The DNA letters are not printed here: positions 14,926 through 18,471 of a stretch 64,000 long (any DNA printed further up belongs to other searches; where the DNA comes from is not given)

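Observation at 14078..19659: Compact three-gene locus for a glycosaminoglycan-like exopolysaccharide (HAS/NodC-type synthase, lyase-deacetylase fusion, secreted jelly-roll protein) in a reduced genome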

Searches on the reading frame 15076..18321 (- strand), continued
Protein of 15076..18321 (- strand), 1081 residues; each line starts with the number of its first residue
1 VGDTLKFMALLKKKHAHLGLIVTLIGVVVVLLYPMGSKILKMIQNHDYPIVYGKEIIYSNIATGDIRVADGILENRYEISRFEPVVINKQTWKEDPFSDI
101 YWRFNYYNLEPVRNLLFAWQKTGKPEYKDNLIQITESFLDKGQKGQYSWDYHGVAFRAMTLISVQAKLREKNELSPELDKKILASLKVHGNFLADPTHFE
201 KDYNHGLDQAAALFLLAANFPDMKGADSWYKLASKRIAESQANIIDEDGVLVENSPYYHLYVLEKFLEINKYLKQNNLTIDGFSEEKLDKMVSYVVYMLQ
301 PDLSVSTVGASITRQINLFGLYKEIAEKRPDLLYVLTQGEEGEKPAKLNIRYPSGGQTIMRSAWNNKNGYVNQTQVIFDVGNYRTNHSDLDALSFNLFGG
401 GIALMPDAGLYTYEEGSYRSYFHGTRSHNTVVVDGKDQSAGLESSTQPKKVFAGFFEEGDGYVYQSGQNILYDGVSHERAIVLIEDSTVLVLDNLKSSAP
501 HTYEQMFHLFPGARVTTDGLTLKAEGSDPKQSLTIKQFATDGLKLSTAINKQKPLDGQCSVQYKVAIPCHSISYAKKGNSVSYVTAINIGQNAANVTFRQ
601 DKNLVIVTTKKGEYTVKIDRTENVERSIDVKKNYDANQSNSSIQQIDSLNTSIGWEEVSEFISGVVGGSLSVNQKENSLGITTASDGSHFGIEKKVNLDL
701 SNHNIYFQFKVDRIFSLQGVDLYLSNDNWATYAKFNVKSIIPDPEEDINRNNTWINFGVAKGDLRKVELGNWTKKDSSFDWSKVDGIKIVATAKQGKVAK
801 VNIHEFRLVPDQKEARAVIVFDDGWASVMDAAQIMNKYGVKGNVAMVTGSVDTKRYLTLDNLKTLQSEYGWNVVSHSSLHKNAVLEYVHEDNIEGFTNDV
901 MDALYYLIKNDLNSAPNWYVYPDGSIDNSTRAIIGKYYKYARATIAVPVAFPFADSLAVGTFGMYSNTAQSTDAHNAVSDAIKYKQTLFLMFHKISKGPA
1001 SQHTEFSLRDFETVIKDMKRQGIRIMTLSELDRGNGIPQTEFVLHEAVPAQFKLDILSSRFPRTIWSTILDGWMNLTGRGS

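Call 78: search_protein_families(library=ncbifam, proteins=[L024:4982-6241:+, L022:5047-6354:+, L020:5077-6363:+, L066:286-1794:+, L079:5039-6391:+, L024:6238-7677:+, L022:6373-7722:+, L066:1719-3176:+], max_evalue=1e-10)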
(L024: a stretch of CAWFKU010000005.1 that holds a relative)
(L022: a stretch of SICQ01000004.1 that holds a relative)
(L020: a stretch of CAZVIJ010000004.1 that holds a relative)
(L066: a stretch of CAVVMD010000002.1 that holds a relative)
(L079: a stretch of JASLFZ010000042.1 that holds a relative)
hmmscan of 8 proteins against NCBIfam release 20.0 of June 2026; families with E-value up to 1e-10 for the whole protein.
L024:4982-6241:+ (419 aa): 6 families
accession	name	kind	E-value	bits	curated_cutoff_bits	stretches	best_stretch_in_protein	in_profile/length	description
TIGR03026.1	NDP-sugDHase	subfamily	1.4e-123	412.7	189.8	1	5-408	3-412/413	nucleotide sugar dehydrogenase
NF040825.1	UDPMaNacDH_Arch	equivalog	1.8e-72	244.5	750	1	5-359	3-353/418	UDP-N-acetyl-D-mannosamine dehydrogenase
NF008286.0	PRK11064.1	equivalog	3.8e-71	239.9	459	1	5-409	6-417/420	UDP-N-acetyl-D-mannosamine dehydrogenase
NF011729.0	PRK15182.1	equivalog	2.6e-62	211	592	1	3-358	7-358/425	Vi polysaccharide biosynthesis UDP-N-acetylglucosamine C-6 dehydrogenase TviB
NF041297.1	UDPGDh_AglM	equivalog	7.3e-48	163.5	670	1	4-390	2-393/429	UDP-glucose 6-dehydrogenase AglM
NF047673.2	TeichurnBiosyTuaD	equivalog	3.1e-30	105.7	700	1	6-386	5-384/439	UDP-glucose 6-dehydrogenase TuaD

L022:5047-6354:+ (435 aa): 7 families
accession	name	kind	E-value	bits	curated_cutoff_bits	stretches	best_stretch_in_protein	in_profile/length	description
TIGR03026.1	NDP-sugDHase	subfamily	2.4e-125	418.6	189.8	1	15-416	2-413/413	nucleotide sugar dehydrogenase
NF040825.1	UDPMaNacDH_Arch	equivalog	1.4e-94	317.4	750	1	15-435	2-415/418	UDP-N-acetyl-D-mannosamine dehydrogenase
NF011729.0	PRK15182.1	equivalog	2.8e-76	257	592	1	14-370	7-360/425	Vi polysaccharide biosynthesis UDP-N-acetylglucosamine C-6 dehydrogenase TviB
NF008286.0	PRK11064.1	equivalog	2.4e-68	230.7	459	1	14-404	4-408/420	UDP-N-acetyl-D-mannosamine dehydrogenase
NF041297.1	UDPGDh_AglM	equivalog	9.3e-58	196.1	670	1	15-424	2-423/429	UDP-glucose 6-dehydrogenase AglM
NF047673.2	TeichurnBiosyTuaD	equivalog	2.6e-46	158.7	700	1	14-435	2-431/439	UDP-glucose 6-dehydrogenase TuaD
NF011631.0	PRK15057.1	equivalog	4.5e-19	68.8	757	1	15-367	2-339/388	UDP-glucose 6-dehydrogenase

L020:5077-6363:+ (428 aa): 7 families
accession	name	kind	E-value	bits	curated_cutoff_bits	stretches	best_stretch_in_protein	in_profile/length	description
TIGR03026.1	NDP-sugDHase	subfamily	2e-127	425.4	189.8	1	8-407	2-411/413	nucleotide sugar dehydrogenase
NF040825.1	UDPMaNacDH_Arch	equivalog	4.5e-94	315.7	750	1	8-428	2-415/418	UDP-N-acetyl-D-mannosamine dehydrogenase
NF011729.0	PRK15182.1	equivalog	1.2e-76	258.2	592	1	7-394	7-397/425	Vi polysaccharide biosynthesis UDP-N-acetylglucosamine C-6 dehydrogenase TviB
NF008286.0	PRK11064.1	equivalog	3.1e-70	236.9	459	1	8-396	5-407/420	UDP-N-acetyl-D-mannosamine dehydrogenase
NF041297.1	UDPGDh_AglM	equivalog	8.8e-58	196.2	670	1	8-413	2-419/429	UDP-glucose 6-dehydrogenase AglM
NF047673.2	TeichurnBiosyTuaD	equivalog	1.4e-41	143.1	700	1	8-428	3-431/439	UDP-glucose 6-dehydrogenase TuaD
NF011631.0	PRK15057.1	equivalog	9.5e-21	74.3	757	1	8-364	2-343/388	UDP-glucose 6-dehydrogenase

L066:286-1794:+ (502 aa): 6 families
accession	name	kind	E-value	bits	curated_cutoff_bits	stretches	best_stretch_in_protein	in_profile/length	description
TIGR03026.1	NDP-sugDHase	subfamily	2.2e-100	336.3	189.8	1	81-483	3-405/413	nucleotide sugar dehydrogenase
NF040825.1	UDPMaNacDH_Arch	equivalog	4.2e-57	193.9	750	1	81-435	3-353/418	UDP-N-acetyl-D-mannosamine dehydrogenase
NF008286.0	PRK11064.1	equivalog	1.7e-53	181.8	459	1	79-420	4-350/420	UDP-N-acetyl-D-mannosamine dehydrogenase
NF011729.0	PRK15182.1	equivalog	4.5e-38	131.1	592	1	79-436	7-360/425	Vi polysaccharide biosynthesis UDP-N-acetylglucosamine C-6 dehydrogenase TviB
NF041297.1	UDPGDh_AglM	equivalog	2.4e-34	119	670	1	81-433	3-359/429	UDP-glucose 6-dehydrogenase AglM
NF047673.2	TeichurnBiosyTuaD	equivalog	4.9e-27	95.1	700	1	81-433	4-353/439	UDP-glucose 6-dehydrogenase TuaD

L079:5039-6391:+ (450 aa): 7 families
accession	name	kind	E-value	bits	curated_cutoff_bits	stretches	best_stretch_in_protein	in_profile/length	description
TIGR03026.1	NDP-sugDHase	subfamily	3.5e-127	424.6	189.8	1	5-431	2-413/413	nucleotide sugar dehydrogenase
NF040825.1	UDPMaNacDH_Arch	equivalog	1.9e-93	313.6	750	1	6-363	3-357/418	UDP-N-acetyl-D-mannosamine dehydrogenase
NF011729.0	PRK15182.1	equivalog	5.1e-73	246.3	592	1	5-361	8-361/425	Vi polysaccharide biosynthesis UDP-N-acetylglucosamine C-6 dehydrogenase TviB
NF008286.0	PRK11064.1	equivalog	1.1e-69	235.1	459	1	4-420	4-409/420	UDP-N-acetyl-D-mannosamine dehydrogenase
NF041297.1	UDPGDh_AglM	equivalog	1e-59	202.6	670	1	5-447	2-427/429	UDP-glucose 6-dehydrogenase AglM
NF047673.2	TeichurnBiosyTuaD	equivalog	6.8e-53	180.4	700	1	5-450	3-431/439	UDP-glucose 6-dehydrogenase TuaD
NF011631.0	PRK15057.1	equivalog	1.5e-15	57.2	757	1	6-358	3-340/388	UDP-glucose 6-dehydrogenase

L024:6238-7677:+ (479 aa): 6 families
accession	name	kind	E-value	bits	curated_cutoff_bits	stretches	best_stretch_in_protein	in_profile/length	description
TIGR03937.1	PgaC_IcaA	equivalog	3.3e-35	121.8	422.3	1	105-286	41-221/407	poly-beta-1,6-N-acetyl-D-glucosamine synthase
TIGR04242.1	nodulat_NodC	equivalog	1.1e-32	113.5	550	1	88-306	26-248/395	chitooligosaccharide synthase NodC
NF047683.1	TeichurnBiosyTuaG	equivalog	1.5e-19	70.6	400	1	108-217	5-114/252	teichuronic acid biosynthesis protein TuaG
TIGR03965.1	mycofact_glyco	equivalog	1.1e-17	64.1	280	1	101-229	66-194/467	mycofactocin biosynthesis glycosyltransferase MftF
TIGR03111.1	glyc2_xrt_Gpos1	hypoth_equivalog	4.8e-14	52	363.95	1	105-273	45-224/439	TIGR03111 family XrtG-associated glycosyltransferase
NF007482.0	PRK10073.1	equivalog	4.1e-13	49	423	1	107-202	4-99/334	glycosyltransferase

L022:6373-7722:+ (449 aa): 9 families
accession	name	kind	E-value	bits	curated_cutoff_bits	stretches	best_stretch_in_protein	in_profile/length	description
TIGR03937.1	PgaC_IcaA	equivalog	4e-36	124.8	422.3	1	36-255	4-221/407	poly-beta-1,6-N-acetyl-D-glucosamine synthase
TIGR04242.1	nodulat_NodC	equivalog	4.7e-35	121.3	550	1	62-278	32-251/395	chitooligosaccharide synthase NodC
NF047683.1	TeichurnBiosyTuaG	equivalog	9.4e-17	61.5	400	1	76-184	4-113/252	teichuronic acid biosynthesis protein TuaG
TIGR03111.1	glyc2_xrt_Gpos1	hypoth_equivalog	5.3e-16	58.4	363.95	1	78-245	49-227/439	TIGR03111 family XrtG-associated glycosyltransferase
NF053739.1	GlytfEpsEBac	equivalog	9.1e-16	57.6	450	1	80-191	3-116/265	glycosyltransferase EpsE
NF007482.0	PRK10073.1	equivalog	1.2e-15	57.3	423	1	78-185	6-113/334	glycosyltransferase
TIGR03965.1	mycofact_glyco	equivalog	3e-13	49.5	280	1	77-207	73-203/467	mycofactocin biosynthesis glycosyltransferase MftF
NF041394.1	GtaseAglG_Halo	equivalog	4e-12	46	440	1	88-193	13-117/304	glucosyl-dolichyl phosphate glucuronosyltransferase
NF041875.1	EPS_EpsD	equivalog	1.3e-11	44.5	370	1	80-183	1-105/325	exopolysaccharide biosynthesis glycosyltransferase EpsD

L066:1719-3176:+ (485 aa): 13 families
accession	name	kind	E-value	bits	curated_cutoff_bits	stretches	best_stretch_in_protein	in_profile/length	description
TIGR04242.1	nodulat_NodC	equivalog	1.6e-58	198.6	550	1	95-472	21-394/395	chitooligosaccharide synthase NodC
TIGR03937.1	PgaC_IcaA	equivalog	2.5e-39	135.4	422.3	1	117-373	39-285/407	poly-beta-1,6-N-acetyl-D-glucosamine synthase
TIGR03965.1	mycofact_glyco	equivalog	2.2e-25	89.5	280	1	112-261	62-209/467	mycofactocin biosynthesis glycosyltransferase MftF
TIGR03111.1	glyc2_xrt_Gpos1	hypoth_equivalog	1.2e-18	67.2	363.95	1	120-452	46-365/439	TIGR03111 family XrtG-associated glycosyltransferase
NF047588.1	GlcsyltransPgfSStrep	equivalog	2.2e-15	56.7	500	1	124-228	2-107/308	glycosyltransferase PgfS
NF041865.1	EpsU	equivalog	3.5e-15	55.9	700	1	101-267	16-182/394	exopolysaccharide biosynthesis GT2 family glycosyltransferase EpsU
NF041875.1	EPS_EpsD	equivalog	3.7e-13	49.6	370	1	125-224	1-97/325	exopolysaccharide biosynthesis glycosyltransferase EpsD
TIGR03472.1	HpnI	equivalog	2.6e-12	46.3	310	1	111-360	29-274/373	bacteriohopanetetrol glucosamine biosynthesis glycosyltransferase HpnI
TIGR03469.1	HpnB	hypoth_equivalog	1.4e-11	44.1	379.25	1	121-232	42-161/386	hopene-associated glycosyltransferase HpnB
NF007482.0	PRK10073.1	equivalog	1.4e-11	44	423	1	122-228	5-107/334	glycosyltransferase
NF010496.0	PRK13915.1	equivalog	2.6e-11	43.2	262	1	123-239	31-151/307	glucosyl-3-phosphoglycerate synthase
NF047683.1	TeichurnBiosyTuaG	equivalog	5.3e-11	42.6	400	0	122-223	5-103/252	teichuronic acid biosynthesis protein TuaG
NF007986.1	PRK10714.1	equivalog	6.2e-11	41.9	529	0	124-308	7-184/316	undecaprenyl-phosphate 4-deoxy-4-formamido-L-arabinose transferase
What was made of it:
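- Closest known: Class I hyaluronan synthase loci. Different: The linked dehydrogenases of relatives score best against the UDP-ManNAc dehydrogenase and TviB (UDP-GlcNAc 6-dehydrogenase) models, not against UDP-glucose dehydrogenase (call 78).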

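Call 107: search_protein_families(library=pfam, proteins=[L066:3378-5591:+, L066:5449-6699:+, L066:6660-9803:+, L066:9983-12142:-, L066:10355-12601:+], max_evalue=0.0001)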
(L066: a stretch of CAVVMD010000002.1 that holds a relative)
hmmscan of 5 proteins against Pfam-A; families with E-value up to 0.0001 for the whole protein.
L066:3378-5591:+ (737 aa): 3 families
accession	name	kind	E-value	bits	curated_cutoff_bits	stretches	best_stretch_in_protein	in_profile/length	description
PF00041.27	fn3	-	1.5e-27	96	25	2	337-419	1-83/84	Fibronectin type III domain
PF00704.34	Glyco_hydro_18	-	1.6e-18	67.9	29.6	1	503-723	83-315/317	Glycosyl hydrolases family 18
PF21470.2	BppU-like_C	-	4.3e-06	27.1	27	0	278-308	28-58/59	Minor structural protein 5-like, C-terminal domain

L066:5449-6699:+ (416 aa): 1 family
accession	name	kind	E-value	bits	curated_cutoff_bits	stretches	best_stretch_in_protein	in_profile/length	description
PF00704.34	Glyco_hydro_18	-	6e-13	49.6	29.6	1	179-395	85-310/317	Glycosyl hydrolases family 18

L066:6660-9803:+ (1047 aa): 4 families
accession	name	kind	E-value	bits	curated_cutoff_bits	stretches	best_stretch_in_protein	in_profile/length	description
PF07940.18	Hepar_II_III_C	-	2.5e-25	89.9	24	1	760-974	5-218/237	Heparinase II/III-like, C-terminal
PF13385.13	Laminin_G_3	-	7.3e-23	81.8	27.6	1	138-294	1-150/151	Concanavalin A-like lectin/glucanases superfamily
PF16889.11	Hepar_II_III_N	-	1.3e-10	41.5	22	1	520-720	109-312/340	Heparinase II/III N-terminus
PF17957.7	Big_7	-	3.1e-08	34.6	24.1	1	368-426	10-70/70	Bacterial Ig domain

L066:9983-12142:- (719 aa): 3 families
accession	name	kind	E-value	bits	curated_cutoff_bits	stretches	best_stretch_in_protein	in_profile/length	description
PF12437.13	GSIII_N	-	1.5e-76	255.9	25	1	32-193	3-160/160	Glutamine synthetase type III N terminal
PF18318.6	Gln-synt_C-ter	-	9.2e-39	132.3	22.7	1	525-634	2-111/118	Glutamine synthetase C-terminal domain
PF00120.29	Gln-synt_C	-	1.7e-18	67.3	24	1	204-401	11-201/344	Glutamine synthetase, catalytic domain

L066:10355-12601:+ (748 aa): 0 families
